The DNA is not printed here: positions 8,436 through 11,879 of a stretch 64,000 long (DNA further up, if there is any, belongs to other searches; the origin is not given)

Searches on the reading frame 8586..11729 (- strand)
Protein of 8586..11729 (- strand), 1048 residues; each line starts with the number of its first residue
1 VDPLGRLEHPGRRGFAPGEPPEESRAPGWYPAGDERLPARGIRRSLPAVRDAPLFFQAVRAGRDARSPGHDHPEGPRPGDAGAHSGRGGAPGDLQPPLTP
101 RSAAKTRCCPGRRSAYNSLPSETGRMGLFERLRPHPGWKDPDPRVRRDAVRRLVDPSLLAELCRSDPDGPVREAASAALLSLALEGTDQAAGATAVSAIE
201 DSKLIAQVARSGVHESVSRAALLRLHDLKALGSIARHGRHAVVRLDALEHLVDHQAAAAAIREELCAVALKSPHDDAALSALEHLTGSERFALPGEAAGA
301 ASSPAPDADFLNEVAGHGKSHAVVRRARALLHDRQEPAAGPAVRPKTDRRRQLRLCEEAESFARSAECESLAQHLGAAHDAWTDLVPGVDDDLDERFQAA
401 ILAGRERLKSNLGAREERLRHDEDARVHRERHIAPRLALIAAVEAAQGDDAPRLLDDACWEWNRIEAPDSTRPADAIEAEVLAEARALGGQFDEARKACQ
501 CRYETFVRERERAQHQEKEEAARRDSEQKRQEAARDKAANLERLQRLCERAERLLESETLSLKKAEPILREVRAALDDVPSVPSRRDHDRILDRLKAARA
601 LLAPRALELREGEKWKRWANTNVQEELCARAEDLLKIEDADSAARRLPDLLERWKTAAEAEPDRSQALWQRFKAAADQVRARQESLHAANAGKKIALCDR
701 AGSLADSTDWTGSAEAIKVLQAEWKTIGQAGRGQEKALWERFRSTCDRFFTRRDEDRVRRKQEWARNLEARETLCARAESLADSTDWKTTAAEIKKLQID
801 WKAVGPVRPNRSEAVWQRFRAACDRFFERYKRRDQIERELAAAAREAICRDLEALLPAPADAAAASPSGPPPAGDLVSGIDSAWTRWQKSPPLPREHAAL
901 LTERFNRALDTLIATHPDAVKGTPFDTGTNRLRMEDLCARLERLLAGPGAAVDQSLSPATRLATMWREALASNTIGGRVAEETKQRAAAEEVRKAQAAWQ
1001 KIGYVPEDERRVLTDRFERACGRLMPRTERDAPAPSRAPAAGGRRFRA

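Call 48: search_protein_families(library=pfam, proteins=[window:8586-11729:-], max_evalue=0.000001)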
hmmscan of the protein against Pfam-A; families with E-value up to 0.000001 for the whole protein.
window:8586-11729:- (1048 aa): 1 family
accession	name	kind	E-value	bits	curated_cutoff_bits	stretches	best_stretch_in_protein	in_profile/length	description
PF03993.17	DUF349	-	5.5e-56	187.3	23.9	2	737-808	1-73/75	Domain of Unknown Function (DUF349)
